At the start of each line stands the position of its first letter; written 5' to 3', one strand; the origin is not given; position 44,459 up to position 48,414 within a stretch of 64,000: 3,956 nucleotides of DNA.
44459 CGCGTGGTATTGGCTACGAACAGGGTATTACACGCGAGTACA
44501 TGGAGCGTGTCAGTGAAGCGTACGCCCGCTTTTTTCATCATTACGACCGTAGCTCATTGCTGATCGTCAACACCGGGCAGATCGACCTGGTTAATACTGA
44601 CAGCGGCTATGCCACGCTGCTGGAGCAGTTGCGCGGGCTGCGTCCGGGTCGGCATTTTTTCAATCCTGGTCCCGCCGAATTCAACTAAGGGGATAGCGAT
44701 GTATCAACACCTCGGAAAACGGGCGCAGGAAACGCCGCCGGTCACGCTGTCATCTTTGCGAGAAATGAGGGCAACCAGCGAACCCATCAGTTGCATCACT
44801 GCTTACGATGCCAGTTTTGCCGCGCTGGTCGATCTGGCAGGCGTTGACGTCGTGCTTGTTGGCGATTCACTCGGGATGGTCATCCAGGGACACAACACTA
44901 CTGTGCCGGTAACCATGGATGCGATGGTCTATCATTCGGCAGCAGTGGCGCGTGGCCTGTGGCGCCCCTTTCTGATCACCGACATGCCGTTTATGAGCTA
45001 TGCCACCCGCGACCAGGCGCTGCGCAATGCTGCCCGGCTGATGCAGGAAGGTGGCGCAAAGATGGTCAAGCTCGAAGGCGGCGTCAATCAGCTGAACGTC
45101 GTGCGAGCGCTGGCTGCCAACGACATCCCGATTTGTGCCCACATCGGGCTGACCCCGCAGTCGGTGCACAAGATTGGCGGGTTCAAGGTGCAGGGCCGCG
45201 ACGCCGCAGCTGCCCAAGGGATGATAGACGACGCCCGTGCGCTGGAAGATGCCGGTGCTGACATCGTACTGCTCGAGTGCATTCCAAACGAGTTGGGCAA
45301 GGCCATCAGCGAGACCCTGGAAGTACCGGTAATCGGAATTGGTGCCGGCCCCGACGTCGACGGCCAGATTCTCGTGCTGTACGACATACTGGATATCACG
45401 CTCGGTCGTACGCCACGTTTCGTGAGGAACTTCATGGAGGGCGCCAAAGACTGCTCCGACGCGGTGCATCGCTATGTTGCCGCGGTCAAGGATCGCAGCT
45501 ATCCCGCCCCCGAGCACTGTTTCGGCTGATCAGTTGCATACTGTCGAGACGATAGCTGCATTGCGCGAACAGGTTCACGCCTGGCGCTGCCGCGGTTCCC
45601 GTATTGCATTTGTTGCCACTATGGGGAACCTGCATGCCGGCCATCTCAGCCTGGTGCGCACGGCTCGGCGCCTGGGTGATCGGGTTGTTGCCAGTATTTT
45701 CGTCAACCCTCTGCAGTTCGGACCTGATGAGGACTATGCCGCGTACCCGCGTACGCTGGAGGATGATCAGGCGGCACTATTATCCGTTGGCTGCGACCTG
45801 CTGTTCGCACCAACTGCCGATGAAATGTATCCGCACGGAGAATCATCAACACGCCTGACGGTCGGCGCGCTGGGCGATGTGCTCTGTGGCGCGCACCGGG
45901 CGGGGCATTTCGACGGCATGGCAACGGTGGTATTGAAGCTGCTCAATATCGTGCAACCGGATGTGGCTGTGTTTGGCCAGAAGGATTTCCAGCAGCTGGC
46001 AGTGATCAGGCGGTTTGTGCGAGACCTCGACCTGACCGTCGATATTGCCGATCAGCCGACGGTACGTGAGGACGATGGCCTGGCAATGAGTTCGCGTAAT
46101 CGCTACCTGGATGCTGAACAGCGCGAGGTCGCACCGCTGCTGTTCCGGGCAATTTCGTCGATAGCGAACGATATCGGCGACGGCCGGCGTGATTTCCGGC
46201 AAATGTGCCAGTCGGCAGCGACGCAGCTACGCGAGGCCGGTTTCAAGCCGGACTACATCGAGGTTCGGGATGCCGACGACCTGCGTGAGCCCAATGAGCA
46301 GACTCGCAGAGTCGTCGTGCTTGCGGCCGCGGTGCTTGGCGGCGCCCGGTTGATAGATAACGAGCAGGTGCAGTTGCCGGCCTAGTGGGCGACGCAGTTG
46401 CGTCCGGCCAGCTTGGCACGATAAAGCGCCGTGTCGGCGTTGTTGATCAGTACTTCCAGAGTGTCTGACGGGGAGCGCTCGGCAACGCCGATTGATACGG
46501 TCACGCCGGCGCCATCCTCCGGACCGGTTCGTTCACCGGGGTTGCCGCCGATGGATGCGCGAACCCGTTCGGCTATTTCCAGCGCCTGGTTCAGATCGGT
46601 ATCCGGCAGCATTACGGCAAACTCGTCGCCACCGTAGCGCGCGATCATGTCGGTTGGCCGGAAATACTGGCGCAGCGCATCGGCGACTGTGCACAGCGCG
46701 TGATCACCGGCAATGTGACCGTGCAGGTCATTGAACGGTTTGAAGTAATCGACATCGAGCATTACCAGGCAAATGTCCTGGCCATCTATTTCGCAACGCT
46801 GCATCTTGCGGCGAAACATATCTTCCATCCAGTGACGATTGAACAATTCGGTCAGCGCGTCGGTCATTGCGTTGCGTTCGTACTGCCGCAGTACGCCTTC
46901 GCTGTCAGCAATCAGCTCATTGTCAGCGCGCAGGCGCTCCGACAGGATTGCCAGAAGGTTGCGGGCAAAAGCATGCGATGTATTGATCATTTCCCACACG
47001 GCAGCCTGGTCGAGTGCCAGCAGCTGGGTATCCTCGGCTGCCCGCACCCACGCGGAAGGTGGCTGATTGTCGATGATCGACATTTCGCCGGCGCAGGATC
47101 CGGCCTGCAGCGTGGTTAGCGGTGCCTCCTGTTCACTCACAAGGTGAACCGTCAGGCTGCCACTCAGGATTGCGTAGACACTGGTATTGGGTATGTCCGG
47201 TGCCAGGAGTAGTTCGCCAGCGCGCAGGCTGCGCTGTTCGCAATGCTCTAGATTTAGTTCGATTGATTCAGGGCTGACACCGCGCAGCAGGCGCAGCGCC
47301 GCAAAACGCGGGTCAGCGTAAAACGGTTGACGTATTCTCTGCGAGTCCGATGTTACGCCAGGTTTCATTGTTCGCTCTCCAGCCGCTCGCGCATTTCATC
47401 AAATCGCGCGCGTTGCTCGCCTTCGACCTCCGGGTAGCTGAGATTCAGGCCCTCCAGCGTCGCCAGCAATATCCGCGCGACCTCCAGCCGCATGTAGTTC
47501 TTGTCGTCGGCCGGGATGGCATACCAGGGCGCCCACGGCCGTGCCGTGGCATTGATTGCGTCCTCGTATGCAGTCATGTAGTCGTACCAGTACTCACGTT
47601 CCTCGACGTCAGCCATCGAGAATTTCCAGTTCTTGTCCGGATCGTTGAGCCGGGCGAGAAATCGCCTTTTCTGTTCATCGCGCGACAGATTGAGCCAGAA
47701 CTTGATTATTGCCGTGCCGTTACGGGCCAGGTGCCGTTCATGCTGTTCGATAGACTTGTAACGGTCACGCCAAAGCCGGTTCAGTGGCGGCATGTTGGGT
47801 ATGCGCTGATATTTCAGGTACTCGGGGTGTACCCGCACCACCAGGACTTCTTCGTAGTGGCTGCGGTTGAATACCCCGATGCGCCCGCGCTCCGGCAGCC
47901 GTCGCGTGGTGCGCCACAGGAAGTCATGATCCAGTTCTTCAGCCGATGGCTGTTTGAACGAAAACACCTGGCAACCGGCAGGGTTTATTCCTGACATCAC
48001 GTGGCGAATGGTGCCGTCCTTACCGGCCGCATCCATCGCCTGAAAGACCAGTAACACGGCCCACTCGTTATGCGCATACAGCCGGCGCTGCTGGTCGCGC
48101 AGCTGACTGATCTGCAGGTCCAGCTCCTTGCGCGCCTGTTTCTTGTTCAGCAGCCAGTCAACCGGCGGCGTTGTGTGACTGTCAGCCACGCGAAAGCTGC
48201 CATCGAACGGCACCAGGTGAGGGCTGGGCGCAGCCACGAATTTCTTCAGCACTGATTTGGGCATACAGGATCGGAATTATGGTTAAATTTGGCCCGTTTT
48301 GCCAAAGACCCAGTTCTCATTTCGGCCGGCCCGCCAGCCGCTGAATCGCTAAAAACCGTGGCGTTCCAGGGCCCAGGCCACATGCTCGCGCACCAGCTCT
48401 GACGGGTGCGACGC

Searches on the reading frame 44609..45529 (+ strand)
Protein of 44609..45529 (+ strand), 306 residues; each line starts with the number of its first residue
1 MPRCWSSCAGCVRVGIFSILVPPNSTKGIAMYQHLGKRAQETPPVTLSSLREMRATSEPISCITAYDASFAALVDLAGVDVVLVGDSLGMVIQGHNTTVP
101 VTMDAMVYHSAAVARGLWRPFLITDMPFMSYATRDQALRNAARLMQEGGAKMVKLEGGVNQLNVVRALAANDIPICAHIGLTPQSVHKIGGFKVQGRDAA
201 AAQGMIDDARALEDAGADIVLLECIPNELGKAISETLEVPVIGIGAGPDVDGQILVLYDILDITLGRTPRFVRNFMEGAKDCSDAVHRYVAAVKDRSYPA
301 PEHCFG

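Call 71: search_protein_families(library=pfam, proteins=[window:44609-45529:+], max_evalue=1e-8)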
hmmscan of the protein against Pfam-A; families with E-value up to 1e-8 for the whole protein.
window:44609-45529:+ (306 aa): 1 family
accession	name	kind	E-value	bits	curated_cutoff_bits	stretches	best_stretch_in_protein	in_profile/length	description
PF02548.21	Pantoate_transf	-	4.1e-107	357.9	28.7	1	45-300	2-258/259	Ketopantoate hydroxymethyltransferase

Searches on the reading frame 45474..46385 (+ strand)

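Call 71: search_protein_families(library=pfam, proteins=[window:45474-46385:+], max_evalue=1e-8)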
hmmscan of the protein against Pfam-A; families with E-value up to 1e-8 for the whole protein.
window:45474-46385:+ (303 aa): 1 family
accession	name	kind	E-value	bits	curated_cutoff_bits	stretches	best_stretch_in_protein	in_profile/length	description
PF02569.21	Pantoate_ligase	-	3.4e-103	344.9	20.7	1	23-296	2-266/268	Pantoate-beta-alanine ligase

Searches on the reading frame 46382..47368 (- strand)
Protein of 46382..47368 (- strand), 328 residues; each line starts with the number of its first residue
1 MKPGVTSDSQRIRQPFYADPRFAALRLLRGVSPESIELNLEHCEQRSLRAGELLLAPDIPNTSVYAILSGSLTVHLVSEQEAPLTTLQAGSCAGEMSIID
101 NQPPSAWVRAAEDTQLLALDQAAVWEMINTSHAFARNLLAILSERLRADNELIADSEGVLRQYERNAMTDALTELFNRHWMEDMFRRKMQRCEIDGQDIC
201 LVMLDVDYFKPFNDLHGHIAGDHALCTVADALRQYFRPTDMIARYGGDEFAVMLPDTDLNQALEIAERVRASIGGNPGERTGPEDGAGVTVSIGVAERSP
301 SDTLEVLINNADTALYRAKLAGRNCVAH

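Call 71: search_protein_families(library=pfam, proteins=[window:46382-47368:-], max_evalue=1e-8)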
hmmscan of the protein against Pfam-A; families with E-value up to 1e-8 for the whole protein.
window:46382-47368:- (328 aa): 2 families
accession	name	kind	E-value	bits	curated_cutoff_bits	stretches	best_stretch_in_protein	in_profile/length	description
PF00990.26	GGDEF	-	1.6e-43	148.7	23.8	1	167-324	1-160/161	Diguanylate cyclase, GGDEF domain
PF00027.35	cNMP_binding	-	1.8e-15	57.1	27.5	1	46-130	2-88/89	Cyclic nucleotide-binding domain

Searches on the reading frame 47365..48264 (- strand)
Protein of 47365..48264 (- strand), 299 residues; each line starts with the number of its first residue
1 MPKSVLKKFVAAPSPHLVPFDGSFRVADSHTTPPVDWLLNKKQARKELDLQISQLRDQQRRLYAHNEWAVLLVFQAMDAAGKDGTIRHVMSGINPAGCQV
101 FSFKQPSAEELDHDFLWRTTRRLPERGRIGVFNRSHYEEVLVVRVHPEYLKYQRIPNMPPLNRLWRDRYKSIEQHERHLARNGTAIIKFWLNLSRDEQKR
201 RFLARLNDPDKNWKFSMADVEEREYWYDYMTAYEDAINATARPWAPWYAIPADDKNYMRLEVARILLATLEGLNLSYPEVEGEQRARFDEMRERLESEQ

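Call 71: search_protein_families(library=pfam, proteins=[window:47365-48264:-], max_evalue=1e-8)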
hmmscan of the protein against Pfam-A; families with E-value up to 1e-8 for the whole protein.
window:47365-48264:- (299 aa): 1 family
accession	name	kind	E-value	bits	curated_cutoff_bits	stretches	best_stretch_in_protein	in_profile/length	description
PF03976.20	PPK2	-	4.8e-64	216.5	22.3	1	40-272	3-223/229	Polyphosphate kinase 2 (PPK2)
